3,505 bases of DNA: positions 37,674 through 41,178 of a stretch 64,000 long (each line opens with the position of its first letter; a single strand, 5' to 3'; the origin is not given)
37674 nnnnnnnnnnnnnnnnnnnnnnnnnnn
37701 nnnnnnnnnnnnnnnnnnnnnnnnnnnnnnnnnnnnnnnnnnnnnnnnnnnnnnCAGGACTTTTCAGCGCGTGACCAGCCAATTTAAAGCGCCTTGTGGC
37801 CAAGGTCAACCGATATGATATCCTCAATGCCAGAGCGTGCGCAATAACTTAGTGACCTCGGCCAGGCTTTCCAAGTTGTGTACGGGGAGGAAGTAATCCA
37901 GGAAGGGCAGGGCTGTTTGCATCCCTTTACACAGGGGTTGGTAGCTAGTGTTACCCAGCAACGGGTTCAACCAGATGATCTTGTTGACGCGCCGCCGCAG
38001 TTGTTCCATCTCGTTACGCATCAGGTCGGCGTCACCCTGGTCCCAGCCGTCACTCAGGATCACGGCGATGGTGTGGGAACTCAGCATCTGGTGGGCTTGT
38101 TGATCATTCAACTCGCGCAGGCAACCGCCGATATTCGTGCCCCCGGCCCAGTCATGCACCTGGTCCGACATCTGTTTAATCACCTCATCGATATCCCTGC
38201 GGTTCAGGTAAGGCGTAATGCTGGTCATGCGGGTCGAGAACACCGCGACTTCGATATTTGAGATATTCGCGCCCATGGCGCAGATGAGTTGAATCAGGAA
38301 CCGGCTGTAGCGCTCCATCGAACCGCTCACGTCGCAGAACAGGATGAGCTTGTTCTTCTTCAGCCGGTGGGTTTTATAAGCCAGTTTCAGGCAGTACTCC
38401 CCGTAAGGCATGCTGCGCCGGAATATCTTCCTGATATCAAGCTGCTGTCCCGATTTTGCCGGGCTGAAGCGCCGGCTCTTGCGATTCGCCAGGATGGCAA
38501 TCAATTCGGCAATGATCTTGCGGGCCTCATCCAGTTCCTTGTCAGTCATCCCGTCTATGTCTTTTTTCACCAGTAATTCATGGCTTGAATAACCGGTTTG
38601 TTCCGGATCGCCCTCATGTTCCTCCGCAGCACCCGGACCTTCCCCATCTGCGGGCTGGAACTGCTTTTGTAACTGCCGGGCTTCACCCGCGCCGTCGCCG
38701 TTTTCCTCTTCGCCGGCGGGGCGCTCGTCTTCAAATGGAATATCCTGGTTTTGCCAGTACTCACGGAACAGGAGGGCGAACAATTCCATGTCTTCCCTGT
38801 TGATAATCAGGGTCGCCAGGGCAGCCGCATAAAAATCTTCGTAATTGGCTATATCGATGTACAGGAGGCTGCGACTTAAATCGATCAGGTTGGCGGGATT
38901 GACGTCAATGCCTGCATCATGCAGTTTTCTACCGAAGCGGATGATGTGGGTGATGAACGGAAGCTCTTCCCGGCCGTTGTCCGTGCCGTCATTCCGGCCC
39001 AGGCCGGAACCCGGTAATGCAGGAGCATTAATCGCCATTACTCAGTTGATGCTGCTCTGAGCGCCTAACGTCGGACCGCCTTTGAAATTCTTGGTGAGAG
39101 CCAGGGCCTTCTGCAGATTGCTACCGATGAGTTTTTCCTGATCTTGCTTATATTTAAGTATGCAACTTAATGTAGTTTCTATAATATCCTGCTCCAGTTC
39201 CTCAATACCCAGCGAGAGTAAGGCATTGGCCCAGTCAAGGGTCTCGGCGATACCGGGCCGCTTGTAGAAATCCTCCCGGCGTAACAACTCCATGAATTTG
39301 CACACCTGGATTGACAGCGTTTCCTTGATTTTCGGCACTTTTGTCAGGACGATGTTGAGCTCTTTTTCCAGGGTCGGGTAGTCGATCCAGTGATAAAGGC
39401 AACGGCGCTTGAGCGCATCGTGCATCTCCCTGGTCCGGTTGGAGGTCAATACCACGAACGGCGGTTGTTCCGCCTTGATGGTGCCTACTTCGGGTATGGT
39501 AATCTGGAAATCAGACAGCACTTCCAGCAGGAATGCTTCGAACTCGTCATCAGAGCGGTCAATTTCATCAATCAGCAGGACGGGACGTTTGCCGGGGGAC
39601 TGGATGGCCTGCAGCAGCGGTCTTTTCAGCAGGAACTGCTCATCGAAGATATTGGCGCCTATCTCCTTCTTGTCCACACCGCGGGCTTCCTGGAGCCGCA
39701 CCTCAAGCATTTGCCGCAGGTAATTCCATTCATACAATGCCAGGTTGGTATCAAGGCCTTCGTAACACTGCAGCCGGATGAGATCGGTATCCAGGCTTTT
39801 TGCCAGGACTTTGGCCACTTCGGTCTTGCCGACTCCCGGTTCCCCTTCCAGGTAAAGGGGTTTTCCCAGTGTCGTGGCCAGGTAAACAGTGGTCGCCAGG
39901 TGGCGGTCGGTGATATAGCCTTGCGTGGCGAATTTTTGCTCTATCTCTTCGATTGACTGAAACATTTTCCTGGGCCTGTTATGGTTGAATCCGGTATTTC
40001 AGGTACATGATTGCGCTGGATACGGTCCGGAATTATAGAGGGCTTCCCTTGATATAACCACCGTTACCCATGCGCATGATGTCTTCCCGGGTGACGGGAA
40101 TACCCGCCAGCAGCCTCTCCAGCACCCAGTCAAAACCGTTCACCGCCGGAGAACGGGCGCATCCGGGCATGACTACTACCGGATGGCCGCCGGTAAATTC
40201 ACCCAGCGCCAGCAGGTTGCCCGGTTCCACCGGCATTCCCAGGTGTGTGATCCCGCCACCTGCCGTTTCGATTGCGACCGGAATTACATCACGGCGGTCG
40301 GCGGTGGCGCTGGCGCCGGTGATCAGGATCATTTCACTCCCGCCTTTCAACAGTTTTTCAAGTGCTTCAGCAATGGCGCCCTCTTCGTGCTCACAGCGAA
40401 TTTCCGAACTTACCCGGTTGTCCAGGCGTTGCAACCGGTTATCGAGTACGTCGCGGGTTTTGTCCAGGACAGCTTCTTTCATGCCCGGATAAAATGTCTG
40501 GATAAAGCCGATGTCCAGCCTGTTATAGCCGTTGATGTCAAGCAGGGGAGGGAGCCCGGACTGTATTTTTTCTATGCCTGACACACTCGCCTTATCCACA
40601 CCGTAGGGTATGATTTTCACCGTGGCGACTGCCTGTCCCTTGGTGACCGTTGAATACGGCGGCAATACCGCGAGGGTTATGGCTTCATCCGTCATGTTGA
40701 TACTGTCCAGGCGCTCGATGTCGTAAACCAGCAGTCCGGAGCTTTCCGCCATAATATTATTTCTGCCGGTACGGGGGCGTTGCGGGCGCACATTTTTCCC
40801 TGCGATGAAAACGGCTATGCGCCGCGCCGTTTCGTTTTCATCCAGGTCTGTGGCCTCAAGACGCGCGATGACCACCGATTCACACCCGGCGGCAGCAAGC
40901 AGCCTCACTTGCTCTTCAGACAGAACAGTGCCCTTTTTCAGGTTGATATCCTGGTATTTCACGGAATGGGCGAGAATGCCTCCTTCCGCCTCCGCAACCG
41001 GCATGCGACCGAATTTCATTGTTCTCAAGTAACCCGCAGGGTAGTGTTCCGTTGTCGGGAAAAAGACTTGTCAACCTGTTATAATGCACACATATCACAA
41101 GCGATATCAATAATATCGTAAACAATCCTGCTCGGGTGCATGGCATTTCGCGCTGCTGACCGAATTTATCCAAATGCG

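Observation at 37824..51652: Candidate undescribed N-heterocycle catabolic locus: hydantoinase-like and carbamoylase-like genes fused into an operon with a three-subunit molybdenum hydroxylase, flanked by maturation genes, a UbiD decarboxylase, a CobW chaperone, a GntR regulator and a transporter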

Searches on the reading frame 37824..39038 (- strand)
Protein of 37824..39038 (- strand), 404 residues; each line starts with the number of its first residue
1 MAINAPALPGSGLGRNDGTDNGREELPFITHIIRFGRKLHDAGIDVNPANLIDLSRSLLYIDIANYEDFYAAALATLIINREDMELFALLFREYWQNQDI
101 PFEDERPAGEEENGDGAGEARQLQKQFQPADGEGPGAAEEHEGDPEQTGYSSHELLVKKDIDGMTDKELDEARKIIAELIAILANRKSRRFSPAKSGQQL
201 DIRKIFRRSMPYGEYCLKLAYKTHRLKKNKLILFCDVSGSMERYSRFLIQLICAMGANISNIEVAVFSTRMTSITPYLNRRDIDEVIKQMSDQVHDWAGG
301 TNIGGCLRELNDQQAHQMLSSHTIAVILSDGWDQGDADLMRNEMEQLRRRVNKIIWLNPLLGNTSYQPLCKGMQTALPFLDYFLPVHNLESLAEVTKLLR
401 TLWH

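Call 3: search_protein_families(library=pfam, proteins=[window:37824-39038:-])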
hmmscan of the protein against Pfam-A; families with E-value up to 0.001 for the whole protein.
window:37824-39038:- (404 aa): 2 families
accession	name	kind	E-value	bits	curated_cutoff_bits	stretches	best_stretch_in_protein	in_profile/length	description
PF05762.20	VWA_CoxE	-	2.6e-49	168.1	26.4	1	178-392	7-222/222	VWA domain containing CoxE-like protein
PF13519.12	VWA_2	-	0.00035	21.6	27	1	232-331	2-106/107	von Willebrand factor type A domain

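Call 4: search_protein_families(library=ncbifam, proteins=[window:37824-39038:-])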
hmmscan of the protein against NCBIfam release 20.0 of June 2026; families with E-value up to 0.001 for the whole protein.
window:37824-39038:- (404 aa): 1 family
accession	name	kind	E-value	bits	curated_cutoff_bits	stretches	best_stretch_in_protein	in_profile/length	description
NF047783.1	VWA_dom_MadC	equivalog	2.8e-17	62.7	600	1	188-359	284-454/498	MadC family VWA domain-containing protein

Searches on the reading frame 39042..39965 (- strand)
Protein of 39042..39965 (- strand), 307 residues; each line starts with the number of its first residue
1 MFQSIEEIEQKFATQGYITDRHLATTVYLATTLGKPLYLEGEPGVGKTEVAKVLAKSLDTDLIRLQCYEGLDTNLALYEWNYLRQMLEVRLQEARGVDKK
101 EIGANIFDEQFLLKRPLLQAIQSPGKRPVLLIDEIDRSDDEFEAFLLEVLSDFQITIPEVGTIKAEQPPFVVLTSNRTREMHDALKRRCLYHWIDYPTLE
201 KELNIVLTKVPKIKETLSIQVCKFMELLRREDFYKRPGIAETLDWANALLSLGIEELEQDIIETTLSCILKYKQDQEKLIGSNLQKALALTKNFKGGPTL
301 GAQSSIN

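Call 3: search_protein_families(library=pfam, proteins=[window:39042-39965:-])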
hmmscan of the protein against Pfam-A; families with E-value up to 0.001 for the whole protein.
window:39042-39965:- (307 aa): 8 families
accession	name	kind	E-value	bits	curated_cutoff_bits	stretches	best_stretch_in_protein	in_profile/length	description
PF00004.35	AAA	-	5e-11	43.6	21.2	1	38-189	2-123/131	ATPase family associated with various cellular activities (AAA)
PF07726.17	AAA_3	-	4.1e-10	40.1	27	0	117-177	53-112/131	ATPase family associated with various cellular activities (AAA)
PF07728.20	AAA_5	-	8e-10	39.3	22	1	37-189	2-139/139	AAA domain (dynein-related subfamily)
PF13401.12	AAA_22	-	6e-08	33.5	27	1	36-154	7-115/130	AAA domain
PF13191.12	AAA_16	-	1.7e-06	29.1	32.6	1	35-150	25-156/167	AAA ATPase domain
PF05496.18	RuvB_N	-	8.4e-06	26.1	27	0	38-62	37-61/159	Holliday junction DNA helicase RuvB P-loop domain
PF07724.20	AAA_2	-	0.00051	20.6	27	0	39-180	8-128/166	AAA domain (Cdc48 subfamily)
PF00910.28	RNA_helicase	-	0.0008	20.3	21.5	0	37-62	1-26/105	RNA helicase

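Call 4: search_protein_families(library=ncbifam, proteins=[window:39042-39965:-])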
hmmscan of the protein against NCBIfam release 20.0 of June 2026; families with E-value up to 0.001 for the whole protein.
window:39042-39965:- (307 aa): 7 families
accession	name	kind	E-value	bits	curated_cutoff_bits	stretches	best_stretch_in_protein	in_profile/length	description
NF047784.1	MadB_ATPase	equivalog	1.2e-81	274.1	475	1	2-278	1-292/298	MadB family AAA-type ATPase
TIGR02640.1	gas_vesic_GvpN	equivalog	8.3e-09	35.3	266.8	1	33-249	20-236/262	gas vesicle protein GvpN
TIGR00635.1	ruvB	equivalog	7.1e-07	28.6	299.05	0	37-62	33-58/305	Holliday junction branch migration DNA helicase RuvB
TIGR00763.1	lon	equivalog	8.6e-06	24.5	608.05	1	23-65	342-384/795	endopeptidase La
NF000868.0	PRK00080.1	equivalog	2.5e-05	23.3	282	0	125-157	101-133/330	Holliday junction branch migration DNA helicase RuvB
TIGR02639.1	ClpA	equivalog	5.6e-05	21.5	993.15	0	39-67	492-520/734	ATP-dependent Clp protease ATP-binding subunit ClpA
NF003012.0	PRK03839.1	equivalog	0.00011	22.3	152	0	40-66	6-32/180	putative kinase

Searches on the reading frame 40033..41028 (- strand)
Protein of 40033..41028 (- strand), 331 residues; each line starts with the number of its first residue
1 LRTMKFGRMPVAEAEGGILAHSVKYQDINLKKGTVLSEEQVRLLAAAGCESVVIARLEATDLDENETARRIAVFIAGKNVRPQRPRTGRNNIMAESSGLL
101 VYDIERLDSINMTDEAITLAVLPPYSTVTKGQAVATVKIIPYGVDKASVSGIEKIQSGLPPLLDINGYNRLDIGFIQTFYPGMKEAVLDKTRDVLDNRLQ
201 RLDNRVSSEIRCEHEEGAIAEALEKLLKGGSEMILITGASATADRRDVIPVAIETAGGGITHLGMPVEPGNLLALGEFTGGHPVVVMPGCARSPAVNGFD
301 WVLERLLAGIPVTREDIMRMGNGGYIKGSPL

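Call 3: search_protein_families(library=pfam, proteins=[window:40033-41028:-])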
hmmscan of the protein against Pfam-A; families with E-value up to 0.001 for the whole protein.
window:40033-41028:- (331 aa): 1 family
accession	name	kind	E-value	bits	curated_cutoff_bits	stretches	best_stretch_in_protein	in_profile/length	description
PF00994.29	MoCF_biosynth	-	8.7e-06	25.9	26.6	1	185-304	12-139/144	Probable molybdopterin binding domain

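Call 4: search_protein_families(library=ncbifam, proteins=[window:40033-41028:-])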
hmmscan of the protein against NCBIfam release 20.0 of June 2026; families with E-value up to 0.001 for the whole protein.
window:40033-41028:- (331 aa): 2 families
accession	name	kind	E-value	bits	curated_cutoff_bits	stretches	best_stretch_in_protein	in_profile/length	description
NF011068.0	PRK14498.1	equivalog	3.2e-06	25.5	534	1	213-294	236-313/647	molybdopterin biosynthesis protein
NF045515.2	Glp_gephyrin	equivalog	0.00043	19.1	475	0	23-54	140-171/403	molybdotransferase-like divisome protein Glp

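Call 50: search_protein_families(library=ncbifam, proteins=[window:40033-41028:-], max_evalue=0.1)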
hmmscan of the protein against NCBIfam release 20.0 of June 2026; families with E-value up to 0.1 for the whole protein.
window:40033-41028:- (331 aa): 3 families
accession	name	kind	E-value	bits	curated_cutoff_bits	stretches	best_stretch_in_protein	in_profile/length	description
NF011068.0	PRK14498.1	equivalog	3.2e-06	25.5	534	1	213-294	236-313/647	molybdopterin biosynthesis protein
NF045515.2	Glp_gephyrin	equivalog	0.00043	19.1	475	0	23-54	140-171/403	molybdotransferase-like divisome protein Glp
NF050098.1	MoeA_actino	exception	0.0091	14.8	560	0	219-297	230-305/400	molybdopterin molybdotransferase MoeA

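Call 51: search_protein_families(library=pfam, proteins=[window:40033-41028:-], max_evalue=1)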
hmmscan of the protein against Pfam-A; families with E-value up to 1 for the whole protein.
window:40033-41028:- (331 aa): 3 families
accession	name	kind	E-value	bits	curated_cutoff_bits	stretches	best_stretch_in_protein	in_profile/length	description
PF00994.29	MoCF_biosynth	-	8.7e-06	25.9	26.6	1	185-304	12-139/144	Probable molybdopterin binding domain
PF10686.14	YAcAr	-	0.078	13.2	28.2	1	215-245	13-43/66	YspA, cpYpsA-related SLOG family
PF01081.25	Aldolase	-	0.11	12.4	27.8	1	25-68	57-99/196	KDPG and KHG aldolase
